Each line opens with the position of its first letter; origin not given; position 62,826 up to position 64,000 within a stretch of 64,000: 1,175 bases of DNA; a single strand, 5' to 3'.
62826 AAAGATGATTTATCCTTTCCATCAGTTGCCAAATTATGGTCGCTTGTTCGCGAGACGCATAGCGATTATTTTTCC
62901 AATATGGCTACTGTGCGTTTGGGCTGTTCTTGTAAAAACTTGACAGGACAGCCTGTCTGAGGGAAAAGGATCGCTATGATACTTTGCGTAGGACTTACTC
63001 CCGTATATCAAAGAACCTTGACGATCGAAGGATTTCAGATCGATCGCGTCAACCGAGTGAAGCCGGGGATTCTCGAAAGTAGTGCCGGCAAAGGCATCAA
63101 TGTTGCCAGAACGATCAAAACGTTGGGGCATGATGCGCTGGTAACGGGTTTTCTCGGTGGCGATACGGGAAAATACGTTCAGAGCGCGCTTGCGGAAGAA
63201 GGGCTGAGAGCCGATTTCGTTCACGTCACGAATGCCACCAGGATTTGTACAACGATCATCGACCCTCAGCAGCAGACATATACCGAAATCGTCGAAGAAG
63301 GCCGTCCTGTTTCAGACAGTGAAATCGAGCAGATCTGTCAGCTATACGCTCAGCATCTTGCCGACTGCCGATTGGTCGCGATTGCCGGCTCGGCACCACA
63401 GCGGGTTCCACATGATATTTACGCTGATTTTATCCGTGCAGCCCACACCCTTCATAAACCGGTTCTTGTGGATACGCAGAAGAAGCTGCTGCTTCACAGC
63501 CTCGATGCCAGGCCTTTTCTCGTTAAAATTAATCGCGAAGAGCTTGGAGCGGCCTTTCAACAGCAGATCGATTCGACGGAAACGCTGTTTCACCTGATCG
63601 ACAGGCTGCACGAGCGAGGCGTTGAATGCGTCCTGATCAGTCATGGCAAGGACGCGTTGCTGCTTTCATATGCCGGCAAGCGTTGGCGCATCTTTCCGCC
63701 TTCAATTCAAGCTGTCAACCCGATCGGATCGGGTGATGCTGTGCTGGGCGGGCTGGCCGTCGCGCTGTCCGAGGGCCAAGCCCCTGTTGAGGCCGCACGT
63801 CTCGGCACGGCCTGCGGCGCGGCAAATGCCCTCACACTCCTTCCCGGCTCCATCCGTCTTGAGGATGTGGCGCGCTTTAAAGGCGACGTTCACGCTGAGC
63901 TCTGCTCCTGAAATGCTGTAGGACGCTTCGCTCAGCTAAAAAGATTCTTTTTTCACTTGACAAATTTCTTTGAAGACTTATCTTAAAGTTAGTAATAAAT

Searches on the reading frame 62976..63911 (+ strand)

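Call 42: search_protein_families(library=ncbifam, proteins=[window:62976-63911:+], max_evalue=0.00001)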
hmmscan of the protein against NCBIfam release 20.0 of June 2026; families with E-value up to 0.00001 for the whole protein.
window:62976-63911:+ (311 aa): 15 families
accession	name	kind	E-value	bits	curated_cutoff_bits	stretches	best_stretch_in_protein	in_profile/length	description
TIGR03168.1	1-PFK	subfamily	1.6e-77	260.5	216.4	1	2-306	1-303/305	hexose kinase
TIGR03828.1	pfkB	equivalog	5.6e-73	245.6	292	1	2-306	1-303/305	1-phosphofructokinase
NF010033.0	PRK13508.1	equivalog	4.2e-46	157.6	469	1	1-296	1-295/309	tagatose-6-phosphate kinase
NF041320.1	pfkB_Halo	equivalog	8.6e-46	156.7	400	1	1-283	1-275/302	1-phosphofructokinase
TIGR01231.1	lacC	equivalog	2.4e-45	155.1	409.55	1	1-298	1-298/310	tagatose-6-phosphate kinase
NF007068.0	PRK09513.1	equivalog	1.8e-40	139.1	432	1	3-282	6-283/312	1-phosphofructokinase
NF007632.0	PRK10294.1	equivalog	2.6e-22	79.5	353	1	36-286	37-288/310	6-phosphofructokinase II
TIGR02198.1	rfaE_dom_I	equivalog_domain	4.2e-21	75.4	345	1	34-282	44-294/315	D-glycero-beta-D-manno-heptose-7-phosphate kinase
TIGR04382.1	myo_inos_iolC_N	equivalog_domain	2e-15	56.8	300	1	38-284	35-289/309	5-dehydro-2-deoxygluconokinase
TIGR02152.1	D_ribokin_bact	equivalog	7.3e-15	55.1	299.65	1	37-282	35-278/298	ribokinase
NF008454.0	PRK11316.1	equivalog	3.6e-13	48.9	521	1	33-279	46-289/475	bifunctional D-glycero-beta-D-manno-heptose-7-phosphate kinase/D-glycero-beta-D-manno-heptose 1-phosphate adenylyltransferase HldE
NF006957.1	PRK09434.1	equivalog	1.1e-12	48.1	450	1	182-285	182-281/302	fructokinase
NF007321.0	PRK09813.1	equivalog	5.9e-12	45.6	247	1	36-283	23-253/261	fructoselysine 6-kinase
NF008353.0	PRK11142.1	equivalog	9.7e-11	41.7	341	1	37-282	39-281/307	ribokinase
NF007416.0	PRK09954.1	equivalog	3.3e-09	36.2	561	1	29-283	84-338/362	sugar kinase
